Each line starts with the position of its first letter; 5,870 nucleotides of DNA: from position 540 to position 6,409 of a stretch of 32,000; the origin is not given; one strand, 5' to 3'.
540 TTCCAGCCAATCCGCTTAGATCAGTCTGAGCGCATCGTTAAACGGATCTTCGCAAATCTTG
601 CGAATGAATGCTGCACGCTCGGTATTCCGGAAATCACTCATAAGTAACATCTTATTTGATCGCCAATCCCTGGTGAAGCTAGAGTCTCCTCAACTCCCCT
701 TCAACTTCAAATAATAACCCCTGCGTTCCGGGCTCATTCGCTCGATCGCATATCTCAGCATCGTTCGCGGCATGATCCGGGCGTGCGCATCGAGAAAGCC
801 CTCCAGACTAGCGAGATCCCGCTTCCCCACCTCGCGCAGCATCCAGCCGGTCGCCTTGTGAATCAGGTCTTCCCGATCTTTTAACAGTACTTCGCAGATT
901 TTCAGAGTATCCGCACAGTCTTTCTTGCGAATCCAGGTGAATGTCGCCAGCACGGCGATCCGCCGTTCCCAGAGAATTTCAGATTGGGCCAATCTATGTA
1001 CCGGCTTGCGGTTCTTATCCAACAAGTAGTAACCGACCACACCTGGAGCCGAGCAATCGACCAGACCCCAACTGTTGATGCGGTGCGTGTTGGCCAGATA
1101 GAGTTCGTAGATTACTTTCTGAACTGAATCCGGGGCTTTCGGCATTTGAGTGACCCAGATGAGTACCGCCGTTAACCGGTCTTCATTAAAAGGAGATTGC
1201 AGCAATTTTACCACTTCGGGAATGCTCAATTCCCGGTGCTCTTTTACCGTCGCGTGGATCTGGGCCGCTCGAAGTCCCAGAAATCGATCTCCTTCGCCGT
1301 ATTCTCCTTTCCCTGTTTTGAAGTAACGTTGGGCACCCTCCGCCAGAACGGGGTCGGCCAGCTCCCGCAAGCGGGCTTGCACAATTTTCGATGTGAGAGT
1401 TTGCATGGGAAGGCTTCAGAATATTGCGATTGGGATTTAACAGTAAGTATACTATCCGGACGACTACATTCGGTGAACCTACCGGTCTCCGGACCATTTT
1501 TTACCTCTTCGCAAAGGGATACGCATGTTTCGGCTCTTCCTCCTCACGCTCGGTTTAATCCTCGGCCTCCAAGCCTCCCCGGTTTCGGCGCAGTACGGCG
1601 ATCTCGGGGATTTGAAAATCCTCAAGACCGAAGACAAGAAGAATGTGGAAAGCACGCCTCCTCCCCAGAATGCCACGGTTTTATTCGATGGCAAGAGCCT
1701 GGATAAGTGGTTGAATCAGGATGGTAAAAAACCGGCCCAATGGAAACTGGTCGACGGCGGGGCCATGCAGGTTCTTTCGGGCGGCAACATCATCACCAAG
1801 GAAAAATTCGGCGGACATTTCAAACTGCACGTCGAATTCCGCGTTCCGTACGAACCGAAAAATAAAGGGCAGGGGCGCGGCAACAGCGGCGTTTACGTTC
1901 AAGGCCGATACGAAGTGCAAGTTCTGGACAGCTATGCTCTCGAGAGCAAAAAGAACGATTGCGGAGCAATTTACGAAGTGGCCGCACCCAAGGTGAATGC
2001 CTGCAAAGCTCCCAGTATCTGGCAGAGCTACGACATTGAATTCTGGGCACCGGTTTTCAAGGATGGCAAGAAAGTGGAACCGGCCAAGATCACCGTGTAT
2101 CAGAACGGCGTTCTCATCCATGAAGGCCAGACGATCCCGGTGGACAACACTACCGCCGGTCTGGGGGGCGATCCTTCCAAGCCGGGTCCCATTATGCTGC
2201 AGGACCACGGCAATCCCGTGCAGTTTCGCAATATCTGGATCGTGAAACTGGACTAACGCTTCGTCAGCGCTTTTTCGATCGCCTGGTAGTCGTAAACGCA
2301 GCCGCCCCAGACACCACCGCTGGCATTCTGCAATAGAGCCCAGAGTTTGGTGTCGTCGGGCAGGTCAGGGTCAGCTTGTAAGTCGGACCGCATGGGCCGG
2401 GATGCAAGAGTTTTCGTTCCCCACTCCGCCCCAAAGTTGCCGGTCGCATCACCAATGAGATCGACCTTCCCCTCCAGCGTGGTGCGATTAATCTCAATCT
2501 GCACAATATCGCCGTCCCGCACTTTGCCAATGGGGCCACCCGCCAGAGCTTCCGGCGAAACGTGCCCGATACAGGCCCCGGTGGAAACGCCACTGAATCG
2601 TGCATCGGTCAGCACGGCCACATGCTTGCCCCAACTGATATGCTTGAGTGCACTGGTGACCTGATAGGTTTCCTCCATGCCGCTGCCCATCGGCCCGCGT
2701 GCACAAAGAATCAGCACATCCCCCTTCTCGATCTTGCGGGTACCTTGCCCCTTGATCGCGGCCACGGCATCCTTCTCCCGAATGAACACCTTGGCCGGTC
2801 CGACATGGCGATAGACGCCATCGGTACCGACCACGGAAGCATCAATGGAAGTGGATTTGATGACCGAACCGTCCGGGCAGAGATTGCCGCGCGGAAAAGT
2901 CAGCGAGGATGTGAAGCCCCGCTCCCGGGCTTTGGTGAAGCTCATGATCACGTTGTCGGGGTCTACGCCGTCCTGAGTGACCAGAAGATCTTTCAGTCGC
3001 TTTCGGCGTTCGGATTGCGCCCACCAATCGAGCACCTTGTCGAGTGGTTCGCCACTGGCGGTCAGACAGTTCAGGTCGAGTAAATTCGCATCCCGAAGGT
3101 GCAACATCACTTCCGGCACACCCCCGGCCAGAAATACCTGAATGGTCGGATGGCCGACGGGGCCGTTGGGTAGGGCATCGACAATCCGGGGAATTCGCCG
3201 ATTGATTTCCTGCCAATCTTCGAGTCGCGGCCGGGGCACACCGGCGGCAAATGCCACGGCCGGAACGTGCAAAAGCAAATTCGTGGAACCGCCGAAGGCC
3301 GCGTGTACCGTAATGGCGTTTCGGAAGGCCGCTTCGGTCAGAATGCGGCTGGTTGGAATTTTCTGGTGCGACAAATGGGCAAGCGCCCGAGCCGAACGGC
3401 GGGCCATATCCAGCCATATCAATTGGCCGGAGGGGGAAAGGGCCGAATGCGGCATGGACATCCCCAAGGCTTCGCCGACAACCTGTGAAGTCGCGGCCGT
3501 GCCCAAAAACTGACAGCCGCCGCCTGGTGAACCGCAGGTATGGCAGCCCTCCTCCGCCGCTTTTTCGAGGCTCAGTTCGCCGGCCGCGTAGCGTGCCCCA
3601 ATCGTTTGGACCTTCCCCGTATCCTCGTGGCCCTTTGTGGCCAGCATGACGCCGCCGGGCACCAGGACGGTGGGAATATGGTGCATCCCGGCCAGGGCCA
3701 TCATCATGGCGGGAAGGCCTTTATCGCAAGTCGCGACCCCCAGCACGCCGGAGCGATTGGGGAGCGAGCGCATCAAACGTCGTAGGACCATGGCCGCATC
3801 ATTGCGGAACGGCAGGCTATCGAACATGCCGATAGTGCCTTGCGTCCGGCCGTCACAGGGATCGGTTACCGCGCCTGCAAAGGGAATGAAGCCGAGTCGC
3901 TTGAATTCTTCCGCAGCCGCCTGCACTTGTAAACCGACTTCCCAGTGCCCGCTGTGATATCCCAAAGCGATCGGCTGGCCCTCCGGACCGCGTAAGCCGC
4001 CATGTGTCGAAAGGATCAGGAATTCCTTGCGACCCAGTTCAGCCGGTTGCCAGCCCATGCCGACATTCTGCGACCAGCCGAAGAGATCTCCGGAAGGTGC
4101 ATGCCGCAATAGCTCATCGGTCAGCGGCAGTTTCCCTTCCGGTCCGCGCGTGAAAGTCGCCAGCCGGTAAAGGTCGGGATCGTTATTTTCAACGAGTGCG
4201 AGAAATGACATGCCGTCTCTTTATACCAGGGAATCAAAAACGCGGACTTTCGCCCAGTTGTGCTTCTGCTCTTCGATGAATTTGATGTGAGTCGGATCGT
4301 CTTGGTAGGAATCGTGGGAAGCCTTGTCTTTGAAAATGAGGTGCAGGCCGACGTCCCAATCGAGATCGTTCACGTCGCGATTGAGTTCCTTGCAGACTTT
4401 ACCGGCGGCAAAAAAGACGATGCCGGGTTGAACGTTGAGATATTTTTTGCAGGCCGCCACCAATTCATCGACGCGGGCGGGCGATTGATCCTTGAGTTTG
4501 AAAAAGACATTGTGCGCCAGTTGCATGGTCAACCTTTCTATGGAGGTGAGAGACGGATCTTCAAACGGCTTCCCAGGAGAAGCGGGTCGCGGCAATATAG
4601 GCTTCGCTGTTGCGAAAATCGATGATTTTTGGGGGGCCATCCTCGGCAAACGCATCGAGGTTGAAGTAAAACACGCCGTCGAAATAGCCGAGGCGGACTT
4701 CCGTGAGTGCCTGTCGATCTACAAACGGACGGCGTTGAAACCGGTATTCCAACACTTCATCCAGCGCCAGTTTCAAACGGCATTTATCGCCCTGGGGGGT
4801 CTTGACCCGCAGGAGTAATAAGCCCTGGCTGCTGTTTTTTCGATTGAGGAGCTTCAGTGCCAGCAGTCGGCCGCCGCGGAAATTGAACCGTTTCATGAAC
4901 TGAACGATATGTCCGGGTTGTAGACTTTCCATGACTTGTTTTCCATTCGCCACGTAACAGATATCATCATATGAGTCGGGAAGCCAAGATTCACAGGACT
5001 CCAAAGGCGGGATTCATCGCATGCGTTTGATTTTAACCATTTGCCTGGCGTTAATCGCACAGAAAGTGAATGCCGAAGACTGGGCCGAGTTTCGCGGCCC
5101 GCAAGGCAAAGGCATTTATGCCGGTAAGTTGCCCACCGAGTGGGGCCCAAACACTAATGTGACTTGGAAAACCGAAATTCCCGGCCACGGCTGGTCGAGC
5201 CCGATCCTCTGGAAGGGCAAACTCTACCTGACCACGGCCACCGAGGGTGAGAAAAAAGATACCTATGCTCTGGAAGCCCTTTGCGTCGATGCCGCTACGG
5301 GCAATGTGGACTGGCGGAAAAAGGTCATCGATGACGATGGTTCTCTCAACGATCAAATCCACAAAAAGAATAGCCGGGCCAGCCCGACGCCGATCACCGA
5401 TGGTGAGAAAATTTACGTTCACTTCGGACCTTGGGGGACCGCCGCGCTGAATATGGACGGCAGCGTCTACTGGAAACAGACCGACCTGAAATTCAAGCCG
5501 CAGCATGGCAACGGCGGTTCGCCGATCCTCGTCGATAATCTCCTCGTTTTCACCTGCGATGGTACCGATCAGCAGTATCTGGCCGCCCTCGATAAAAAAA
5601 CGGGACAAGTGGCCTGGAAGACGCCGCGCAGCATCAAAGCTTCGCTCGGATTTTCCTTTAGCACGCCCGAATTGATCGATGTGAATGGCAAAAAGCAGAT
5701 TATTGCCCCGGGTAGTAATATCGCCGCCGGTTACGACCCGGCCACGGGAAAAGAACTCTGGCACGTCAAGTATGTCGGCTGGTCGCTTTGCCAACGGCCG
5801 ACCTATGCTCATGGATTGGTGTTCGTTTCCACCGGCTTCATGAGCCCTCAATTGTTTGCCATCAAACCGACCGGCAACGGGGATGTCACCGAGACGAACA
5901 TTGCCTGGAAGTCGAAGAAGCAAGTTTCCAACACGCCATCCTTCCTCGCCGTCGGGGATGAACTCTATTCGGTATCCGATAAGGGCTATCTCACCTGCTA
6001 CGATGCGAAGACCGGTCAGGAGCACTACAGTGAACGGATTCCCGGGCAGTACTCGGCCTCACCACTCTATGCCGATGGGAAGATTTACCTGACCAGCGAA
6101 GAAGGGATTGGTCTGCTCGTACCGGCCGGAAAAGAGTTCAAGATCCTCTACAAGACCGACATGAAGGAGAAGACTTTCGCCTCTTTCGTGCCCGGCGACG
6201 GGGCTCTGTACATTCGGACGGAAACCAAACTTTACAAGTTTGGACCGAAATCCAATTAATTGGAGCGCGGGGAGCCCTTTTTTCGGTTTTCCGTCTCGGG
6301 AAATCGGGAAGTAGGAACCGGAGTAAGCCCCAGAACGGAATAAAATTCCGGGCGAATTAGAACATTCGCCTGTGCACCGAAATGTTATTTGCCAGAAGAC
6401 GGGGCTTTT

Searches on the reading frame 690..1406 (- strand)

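Call 25: search_protein_families(library=pfam, proteins=[window:690-1406:-], max_evalue=0.01)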
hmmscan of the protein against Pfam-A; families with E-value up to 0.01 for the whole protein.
window:690-1406:- (238 aa): 1 family
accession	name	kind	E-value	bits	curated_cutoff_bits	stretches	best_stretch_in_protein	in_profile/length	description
PF08713.17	DNA_alkylation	-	2e-59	201.3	21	1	9-224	1-213/213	DNA alkylation repair enzyme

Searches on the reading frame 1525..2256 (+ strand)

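Call 25: search_protein_families(library=pfam, proteins=[window:1525-2256:+], max_evalue=0.01)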
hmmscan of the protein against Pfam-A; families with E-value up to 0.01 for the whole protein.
window:1525-2256:+ (243 aa): 1 family
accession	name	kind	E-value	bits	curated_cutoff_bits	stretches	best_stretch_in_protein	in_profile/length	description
PF06439.18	3keto-disac_hyd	-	4.6e-41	141.4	26.8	1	50-239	2-186/187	3-keto-disaccharide hydrolase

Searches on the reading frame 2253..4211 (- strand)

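Call 25: search_protein_families(library=pfam, proteins=[window:2253-4211:-], max_evalue=0.01)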
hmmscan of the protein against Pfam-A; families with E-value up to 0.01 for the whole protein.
window:2253-4211:- (652 aa): 2 families
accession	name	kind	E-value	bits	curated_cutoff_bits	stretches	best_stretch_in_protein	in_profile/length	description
PF00920.27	ILVD_EDD_N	-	1.2e-63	215.7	27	1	86-391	14-314/316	Dihydroxy-acid/6-phosphogluconate dehydratase N-terminal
PF24877.1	ILV_EDD_C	-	1.1e-40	139.5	27.7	1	434-584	13-155/191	Dihydroxy-acid/6-phosphogluconate dehydratase C-terminal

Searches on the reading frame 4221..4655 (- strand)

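Call 25: search_protein_families(library=pfam, proteins=[window:4221-4655:-], max_evalue=0.01)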
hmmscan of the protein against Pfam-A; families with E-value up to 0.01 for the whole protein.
window:4221-4655:- (144 aa): 1 family
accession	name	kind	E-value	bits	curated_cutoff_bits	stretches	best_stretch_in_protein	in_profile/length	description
PF07876.18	Dabb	-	3.6e-14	53.6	25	1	46-142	1-94/96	Stress responsive A/B Barrel Domain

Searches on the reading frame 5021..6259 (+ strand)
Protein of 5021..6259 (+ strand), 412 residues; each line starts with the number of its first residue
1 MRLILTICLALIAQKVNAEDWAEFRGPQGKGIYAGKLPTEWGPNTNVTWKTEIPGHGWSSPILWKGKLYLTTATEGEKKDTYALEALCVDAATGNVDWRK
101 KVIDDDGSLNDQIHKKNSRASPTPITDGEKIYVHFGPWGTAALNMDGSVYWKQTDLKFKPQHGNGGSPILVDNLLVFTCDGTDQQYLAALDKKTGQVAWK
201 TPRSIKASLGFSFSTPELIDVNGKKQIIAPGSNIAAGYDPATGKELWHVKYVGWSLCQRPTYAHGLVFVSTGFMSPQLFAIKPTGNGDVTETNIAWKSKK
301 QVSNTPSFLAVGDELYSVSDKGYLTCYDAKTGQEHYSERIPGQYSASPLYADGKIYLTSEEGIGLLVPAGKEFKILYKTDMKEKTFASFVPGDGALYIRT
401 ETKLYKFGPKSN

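Call 10: search_protein_families(library=pfam, proteins=[window:5021-6259:+], max_evalue=0.01)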
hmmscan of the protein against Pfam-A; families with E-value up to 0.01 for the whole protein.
window:5021-6259:+ (412 aa): 3 families
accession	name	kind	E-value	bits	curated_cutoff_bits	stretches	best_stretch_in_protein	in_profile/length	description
PF13360.13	PQQ_2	-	6e-24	85.4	27.6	3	145-249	51-144/233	Outer membrane protein assembly factor BamB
PF13570.13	Beta-prop_ACSF4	-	2e-08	34.5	133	1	87-357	74-317/329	Beta-alanine-activating enzyme, beta-propeller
PF01011.28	PQQ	-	2.3e-08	33.6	26.7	0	152-201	526-574/595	Glucose/ethanol/alcohol dehydrogenase, beta-propeller domain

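Call 58: search_protein_families(library=padloc, proteins=[window:5021-6259:+], max_evalue=0.001)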
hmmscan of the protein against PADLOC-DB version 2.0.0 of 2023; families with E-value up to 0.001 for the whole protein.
window:5021-6259:+ (412 aa): 0 families
